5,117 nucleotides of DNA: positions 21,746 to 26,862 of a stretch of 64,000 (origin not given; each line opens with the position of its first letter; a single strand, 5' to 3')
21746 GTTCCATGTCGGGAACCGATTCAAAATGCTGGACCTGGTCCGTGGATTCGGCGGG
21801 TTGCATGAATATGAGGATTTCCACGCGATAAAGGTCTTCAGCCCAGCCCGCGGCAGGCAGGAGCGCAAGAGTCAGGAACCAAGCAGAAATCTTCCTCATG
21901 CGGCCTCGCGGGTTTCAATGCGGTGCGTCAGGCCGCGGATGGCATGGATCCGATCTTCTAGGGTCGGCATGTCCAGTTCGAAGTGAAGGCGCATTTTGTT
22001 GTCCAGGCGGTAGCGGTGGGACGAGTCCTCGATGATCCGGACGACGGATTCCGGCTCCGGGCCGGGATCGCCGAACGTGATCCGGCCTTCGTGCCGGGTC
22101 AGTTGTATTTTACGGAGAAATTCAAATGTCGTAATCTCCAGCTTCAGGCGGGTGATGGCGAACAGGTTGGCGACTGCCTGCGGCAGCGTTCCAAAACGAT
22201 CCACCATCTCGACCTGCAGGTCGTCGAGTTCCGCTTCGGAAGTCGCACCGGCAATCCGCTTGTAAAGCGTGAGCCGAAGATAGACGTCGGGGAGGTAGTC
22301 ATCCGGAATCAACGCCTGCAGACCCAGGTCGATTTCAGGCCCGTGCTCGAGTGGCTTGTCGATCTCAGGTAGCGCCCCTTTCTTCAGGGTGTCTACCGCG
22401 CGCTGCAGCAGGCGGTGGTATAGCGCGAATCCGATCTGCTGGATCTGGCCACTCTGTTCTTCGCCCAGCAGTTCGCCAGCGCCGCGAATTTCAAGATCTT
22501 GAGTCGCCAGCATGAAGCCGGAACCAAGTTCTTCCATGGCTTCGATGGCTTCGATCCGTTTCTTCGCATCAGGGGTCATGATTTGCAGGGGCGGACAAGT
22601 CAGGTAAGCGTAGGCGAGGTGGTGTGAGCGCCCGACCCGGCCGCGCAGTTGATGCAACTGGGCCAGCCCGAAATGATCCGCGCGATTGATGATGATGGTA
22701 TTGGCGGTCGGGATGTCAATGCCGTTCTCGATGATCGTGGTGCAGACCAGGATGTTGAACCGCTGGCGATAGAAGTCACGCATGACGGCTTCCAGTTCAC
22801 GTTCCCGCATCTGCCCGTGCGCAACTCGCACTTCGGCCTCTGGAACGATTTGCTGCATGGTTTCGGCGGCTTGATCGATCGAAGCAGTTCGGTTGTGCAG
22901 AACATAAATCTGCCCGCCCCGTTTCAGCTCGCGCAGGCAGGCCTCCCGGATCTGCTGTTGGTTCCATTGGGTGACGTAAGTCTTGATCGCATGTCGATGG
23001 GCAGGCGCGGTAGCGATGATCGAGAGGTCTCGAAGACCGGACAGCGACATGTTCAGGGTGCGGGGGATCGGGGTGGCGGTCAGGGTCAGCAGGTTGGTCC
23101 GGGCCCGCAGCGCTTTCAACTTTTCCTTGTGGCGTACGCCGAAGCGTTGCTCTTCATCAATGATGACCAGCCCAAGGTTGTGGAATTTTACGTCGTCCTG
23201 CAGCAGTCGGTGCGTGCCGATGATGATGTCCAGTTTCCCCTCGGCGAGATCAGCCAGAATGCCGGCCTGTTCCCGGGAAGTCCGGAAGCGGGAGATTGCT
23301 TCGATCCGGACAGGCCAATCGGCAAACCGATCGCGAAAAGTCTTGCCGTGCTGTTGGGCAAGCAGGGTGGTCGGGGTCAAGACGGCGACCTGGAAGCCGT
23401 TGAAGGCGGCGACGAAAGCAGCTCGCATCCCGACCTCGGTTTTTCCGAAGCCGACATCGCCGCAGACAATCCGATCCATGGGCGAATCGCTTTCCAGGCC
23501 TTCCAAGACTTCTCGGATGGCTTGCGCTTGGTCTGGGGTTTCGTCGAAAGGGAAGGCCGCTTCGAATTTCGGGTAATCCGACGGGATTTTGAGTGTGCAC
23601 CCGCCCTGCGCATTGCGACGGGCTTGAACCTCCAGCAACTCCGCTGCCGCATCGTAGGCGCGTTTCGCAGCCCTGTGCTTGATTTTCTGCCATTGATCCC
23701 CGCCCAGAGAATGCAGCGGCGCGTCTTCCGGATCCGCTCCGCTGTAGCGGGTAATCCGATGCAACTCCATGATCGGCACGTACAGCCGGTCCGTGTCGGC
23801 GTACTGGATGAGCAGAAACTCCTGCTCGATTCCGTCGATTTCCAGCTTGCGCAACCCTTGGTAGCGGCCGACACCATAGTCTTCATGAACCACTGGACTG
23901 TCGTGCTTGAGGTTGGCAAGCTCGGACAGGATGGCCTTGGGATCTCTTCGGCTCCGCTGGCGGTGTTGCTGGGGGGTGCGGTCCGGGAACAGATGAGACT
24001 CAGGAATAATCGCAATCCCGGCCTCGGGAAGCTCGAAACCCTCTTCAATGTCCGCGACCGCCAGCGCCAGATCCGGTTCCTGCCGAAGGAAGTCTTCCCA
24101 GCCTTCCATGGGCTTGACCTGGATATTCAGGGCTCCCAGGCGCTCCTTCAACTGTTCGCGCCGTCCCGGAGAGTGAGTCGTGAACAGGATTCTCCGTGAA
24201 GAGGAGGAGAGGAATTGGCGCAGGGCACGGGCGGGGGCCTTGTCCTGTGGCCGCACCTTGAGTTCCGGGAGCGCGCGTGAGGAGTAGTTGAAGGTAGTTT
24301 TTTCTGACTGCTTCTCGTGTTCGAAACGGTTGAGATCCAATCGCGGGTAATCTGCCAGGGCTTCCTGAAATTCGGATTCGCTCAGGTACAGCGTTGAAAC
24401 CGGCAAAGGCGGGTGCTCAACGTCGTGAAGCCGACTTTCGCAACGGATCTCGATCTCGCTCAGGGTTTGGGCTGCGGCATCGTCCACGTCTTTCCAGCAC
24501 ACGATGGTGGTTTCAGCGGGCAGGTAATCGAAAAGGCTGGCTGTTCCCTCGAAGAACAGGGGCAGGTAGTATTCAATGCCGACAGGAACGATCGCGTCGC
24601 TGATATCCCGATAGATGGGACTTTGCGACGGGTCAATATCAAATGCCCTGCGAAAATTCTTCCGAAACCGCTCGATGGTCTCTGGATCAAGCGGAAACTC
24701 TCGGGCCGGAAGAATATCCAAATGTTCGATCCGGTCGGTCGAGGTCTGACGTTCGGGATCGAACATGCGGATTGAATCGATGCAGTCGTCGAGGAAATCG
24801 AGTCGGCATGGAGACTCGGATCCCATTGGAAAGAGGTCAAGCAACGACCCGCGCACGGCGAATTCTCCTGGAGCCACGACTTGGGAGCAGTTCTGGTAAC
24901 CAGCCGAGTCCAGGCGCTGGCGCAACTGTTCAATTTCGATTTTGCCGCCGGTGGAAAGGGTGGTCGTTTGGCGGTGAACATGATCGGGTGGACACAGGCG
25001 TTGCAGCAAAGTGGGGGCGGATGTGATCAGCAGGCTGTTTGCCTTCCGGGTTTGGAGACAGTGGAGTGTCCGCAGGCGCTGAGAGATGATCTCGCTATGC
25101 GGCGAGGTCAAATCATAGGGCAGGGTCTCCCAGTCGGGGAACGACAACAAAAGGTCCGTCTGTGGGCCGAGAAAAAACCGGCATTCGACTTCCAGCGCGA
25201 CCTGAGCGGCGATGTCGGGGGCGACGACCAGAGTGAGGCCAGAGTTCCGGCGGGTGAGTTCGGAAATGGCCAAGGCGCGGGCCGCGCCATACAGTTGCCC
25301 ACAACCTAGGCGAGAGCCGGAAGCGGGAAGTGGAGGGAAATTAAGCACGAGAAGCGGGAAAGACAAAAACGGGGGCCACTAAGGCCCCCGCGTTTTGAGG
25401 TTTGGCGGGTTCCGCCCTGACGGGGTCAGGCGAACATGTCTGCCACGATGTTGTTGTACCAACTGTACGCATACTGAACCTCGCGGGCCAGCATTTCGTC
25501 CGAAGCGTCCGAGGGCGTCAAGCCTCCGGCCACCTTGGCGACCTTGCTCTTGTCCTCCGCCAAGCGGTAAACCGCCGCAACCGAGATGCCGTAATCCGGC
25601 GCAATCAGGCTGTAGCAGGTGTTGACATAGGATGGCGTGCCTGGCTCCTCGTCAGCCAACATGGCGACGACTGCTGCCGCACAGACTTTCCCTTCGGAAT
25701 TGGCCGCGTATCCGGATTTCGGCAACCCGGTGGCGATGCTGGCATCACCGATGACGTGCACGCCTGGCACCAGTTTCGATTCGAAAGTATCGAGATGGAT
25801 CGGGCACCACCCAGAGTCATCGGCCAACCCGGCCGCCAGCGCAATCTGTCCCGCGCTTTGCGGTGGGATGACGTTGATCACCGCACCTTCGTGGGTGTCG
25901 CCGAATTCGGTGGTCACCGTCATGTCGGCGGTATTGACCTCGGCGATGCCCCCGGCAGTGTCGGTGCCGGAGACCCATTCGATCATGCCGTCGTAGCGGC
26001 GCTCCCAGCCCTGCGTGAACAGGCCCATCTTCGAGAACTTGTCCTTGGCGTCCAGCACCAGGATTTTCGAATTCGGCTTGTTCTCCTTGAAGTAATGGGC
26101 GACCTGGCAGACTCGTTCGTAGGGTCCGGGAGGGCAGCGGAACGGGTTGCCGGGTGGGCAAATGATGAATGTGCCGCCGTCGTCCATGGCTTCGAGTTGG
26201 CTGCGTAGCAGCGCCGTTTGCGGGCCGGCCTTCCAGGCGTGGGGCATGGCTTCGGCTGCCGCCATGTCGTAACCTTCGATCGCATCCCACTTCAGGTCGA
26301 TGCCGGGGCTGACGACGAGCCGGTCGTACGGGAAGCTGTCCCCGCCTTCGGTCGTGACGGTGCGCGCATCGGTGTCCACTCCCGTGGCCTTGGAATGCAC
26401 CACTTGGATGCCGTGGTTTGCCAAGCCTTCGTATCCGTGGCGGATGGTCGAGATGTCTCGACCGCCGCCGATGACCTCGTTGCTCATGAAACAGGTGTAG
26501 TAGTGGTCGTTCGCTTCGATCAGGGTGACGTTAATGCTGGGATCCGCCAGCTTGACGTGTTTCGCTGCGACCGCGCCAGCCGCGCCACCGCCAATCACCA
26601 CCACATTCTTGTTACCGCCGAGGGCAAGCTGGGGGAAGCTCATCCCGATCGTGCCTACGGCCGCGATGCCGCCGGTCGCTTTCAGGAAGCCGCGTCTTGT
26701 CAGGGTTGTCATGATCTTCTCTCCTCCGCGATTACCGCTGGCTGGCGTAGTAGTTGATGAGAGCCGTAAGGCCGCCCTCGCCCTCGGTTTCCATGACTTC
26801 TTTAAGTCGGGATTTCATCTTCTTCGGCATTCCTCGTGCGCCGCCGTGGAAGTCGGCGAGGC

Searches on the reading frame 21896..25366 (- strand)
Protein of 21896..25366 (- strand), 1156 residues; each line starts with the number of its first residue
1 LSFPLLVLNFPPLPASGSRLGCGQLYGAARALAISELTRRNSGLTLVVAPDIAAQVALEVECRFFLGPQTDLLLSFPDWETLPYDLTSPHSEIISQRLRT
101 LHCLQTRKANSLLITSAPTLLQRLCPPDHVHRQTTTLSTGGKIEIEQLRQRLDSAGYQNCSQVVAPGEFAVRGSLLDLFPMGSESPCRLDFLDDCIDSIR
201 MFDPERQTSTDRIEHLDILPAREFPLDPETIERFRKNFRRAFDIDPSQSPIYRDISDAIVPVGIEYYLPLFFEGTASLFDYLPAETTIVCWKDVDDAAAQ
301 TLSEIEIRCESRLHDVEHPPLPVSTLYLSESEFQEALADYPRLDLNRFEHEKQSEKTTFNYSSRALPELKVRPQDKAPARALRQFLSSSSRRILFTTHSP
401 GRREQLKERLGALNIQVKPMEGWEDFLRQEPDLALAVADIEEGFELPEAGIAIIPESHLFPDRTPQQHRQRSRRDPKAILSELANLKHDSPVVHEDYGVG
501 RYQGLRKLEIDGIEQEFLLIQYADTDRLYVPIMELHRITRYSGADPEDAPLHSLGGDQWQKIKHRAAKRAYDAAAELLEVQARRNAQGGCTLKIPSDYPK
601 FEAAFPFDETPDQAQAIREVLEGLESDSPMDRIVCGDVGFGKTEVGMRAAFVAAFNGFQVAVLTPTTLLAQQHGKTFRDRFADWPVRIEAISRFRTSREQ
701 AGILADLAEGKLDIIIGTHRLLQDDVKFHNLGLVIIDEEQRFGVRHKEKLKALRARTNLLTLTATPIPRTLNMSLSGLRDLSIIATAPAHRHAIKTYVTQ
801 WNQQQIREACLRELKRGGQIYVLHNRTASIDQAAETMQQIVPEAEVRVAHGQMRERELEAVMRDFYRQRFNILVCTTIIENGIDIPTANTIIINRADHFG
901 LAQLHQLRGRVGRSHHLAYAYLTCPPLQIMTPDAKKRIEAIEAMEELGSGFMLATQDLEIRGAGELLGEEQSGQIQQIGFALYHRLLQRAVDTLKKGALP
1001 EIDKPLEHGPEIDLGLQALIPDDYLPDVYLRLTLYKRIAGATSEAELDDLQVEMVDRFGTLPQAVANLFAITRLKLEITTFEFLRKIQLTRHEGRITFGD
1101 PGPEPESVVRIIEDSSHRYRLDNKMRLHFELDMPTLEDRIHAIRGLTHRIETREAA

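Call 53: search_protein_families(library=pfam, max_evalue=0.00001, proteins=[window:21896-25366:-])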
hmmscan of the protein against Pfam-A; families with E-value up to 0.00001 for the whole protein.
window:21896-25366:- (1156 aa): 6 families
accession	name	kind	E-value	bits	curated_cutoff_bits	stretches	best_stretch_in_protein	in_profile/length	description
PF00270.35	DEAD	-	1e-25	90.8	26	1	610-771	1-164/167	DEAD/DEAH box helicase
PF03461.20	TRCF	-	5.6e-24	84.8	25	1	1015-1100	2-86/95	TRCF domain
PF17757.6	UvrB_inter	-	5.9e-24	84.4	22.9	1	136-224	2-91/91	UvrB interaction domain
PF00271.37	Helicase_C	-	1.1e-22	80.8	23.5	1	811-914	10-109/110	Helicase conserved C-terminal domain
PF02559.22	CarD_TRCF_RID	-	4e-17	62.5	23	1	486-542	1-57/57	CarD-like/TRCF RID domain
PF21132.2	MFD_D3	-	4.4e-16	59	21.8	1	385-459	1-73/73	MFD, D3 domain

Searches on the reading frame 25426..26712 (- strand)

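Call 53: search_protein_families(library=pfam, max_evalue=0.00001, proteins=[window:25426-26712:-])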
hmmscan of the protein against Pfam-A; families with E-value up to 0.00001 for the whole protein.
window:25426-26712:- (428 aa): 3 families
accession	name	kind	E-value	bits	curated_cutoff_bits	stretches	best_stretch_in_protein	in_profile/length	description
PF21706.3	FCSD_central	-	2e-51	173.4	27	1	166-283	1-116/116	Sulfide dehydrogenase [flavocytochrome c] flavoprotein chain, central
PF09242.17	FCSD-flav_bind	-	1.5e-28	99.4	26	1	359-427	2-71/71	Flavocytochrome c sulphide dehydrogenase, flavin-binding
PF07992.20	Pyr_redox_2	-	1.6e-12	47.9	26.1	1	36-138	2-109/291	Pyridine nucleotide-disulphide oxidoreductase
